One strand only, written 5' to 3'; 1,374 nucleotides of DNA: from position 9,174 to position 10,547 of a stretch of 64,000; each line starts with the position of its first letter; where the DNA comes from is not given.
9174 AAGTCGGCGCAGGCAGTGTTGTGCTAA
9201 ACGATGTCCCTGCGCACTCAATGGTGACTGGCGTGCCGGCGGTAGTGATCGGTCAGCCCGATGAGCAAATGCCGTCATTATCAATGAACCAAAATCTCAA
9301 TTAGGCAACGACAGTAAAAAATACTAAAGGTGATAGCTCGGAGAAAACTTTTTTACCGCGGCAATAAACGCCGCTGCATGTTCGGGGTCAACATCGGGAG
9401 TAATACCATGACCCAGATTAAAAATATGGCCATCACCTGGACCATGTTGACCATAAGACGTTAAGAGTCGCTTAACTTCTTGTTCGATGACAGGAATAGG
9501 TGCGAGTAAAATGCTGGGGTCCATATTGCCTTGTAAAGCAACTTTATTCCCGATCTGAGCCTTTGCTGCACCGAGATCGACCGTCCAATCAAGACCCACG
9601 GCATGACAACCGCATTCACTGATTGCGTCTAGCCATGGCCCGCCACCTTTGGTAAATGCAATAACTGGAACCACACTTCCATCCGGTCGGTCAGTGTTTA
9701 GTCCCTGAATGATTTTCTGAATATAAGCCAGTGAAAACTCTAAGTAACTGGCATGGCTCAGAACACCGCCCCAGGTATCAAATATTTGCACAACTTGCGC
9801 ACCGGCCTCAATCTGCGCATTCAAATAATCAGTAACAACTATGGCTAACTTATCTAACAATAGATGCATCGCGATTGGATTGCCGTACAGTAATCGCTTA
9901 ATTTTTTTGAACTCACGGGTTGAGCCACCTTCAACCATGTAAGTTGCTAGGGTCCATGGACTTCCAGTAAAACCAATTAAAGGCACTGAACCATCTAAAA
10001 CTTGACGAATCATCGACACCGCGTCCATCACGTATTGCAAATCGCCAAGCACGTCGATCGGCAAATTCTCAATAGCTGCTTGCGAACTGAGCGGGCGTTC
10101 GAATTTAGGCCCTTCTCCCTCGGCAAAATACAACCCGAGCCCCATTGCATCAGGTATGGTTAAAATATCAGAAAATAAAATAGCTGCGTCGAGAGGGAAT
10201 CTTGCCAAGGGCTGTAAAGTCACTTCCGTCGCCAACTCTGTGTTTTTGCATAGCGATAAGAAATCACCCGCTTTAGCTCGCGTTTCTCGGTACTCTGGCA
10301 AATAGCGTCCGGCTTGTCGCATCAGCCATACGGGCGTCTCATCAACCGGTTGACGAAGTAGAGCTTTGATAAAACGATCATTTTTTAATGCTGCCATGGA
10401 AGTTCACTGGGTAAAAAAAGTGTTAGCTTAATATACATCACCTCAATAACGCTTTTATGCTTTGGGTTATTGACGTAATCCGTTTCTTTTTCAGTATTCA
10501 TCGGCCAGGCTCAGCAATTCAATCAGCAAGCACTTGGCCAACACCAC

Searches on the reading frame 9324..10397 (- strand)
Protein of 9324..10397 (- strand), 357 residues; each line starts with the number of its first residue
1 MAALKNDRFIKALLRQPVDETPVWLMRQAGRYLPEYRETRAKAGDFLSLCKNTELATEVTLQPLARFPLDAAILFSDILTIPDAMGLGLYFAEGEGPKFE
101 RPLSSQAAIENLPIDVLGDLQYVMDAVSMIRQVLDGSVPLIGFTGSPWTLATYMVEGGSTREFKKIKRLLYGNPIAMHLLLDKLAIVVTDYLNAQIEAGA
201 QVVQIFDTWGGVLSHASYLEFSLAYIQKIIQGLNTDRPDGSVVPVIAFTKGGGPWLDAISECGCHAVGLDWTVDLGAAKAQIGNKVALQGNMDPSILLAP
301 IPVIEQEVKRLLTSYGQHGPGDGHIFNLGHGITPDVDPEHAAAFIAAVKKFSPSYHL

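Call 21: find_encoding_contigs(protein=window:9324-10397:-, flank=10000, max_places=1)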
Protein window:9324-10397:- (357 aa): 16 contigs read that carry it; 1 place shown.
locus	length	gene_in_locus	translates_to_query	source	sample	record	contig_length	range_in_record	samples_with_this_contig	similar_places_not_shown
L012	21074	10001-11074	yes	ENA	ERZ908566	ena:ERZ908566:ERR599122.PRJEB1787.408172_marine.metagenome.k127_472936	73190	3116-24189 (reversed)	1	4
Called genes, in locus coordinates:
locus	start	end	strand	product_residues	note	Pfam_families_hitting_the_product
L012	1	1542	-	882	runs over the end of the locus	PF00912:Transgly, PF17092:PCB_OB, PF00905:Transpeptidase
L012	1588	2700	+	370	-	PF11104:PilM_2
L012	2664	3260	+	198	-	PF05137:PilN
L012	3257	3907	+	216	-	PF04350:PilO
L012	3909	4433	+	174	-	PF04351:PilP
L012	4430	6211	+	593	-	PF07660:STN, PF03958:Secretin_N, PF00263:Secretin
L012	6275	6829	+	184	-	PF13238:AAA_18 (weak), PF01202:SKI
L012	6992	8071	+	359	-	PF13685:Fe-ADH_2 (weak), PF01761:DHQ_synthase, PF24621:DHQS_C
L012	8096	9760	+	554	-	PF20703:nSTAND1 (weak), PF13191:AAA_16 (faint), PF13401:AAA_22, PF05036:SPOR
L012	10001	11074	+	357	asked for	PF01208:URO-D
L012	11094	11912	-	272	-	PF06426:SATase_N, PF00132:Hexapep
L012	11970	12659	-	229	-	PF24675:NpmA (weak), PF02390:Methyltransf_4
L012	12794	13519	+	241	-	PF00132:Hexapep, PF14602:Hexapep_2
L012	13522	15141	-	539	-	PF09984:sCache_4 (weak), PF00512:HisKA, PF02518:HATPase_c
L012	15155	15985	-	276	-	PF04392:ABC_sub_bind (weak)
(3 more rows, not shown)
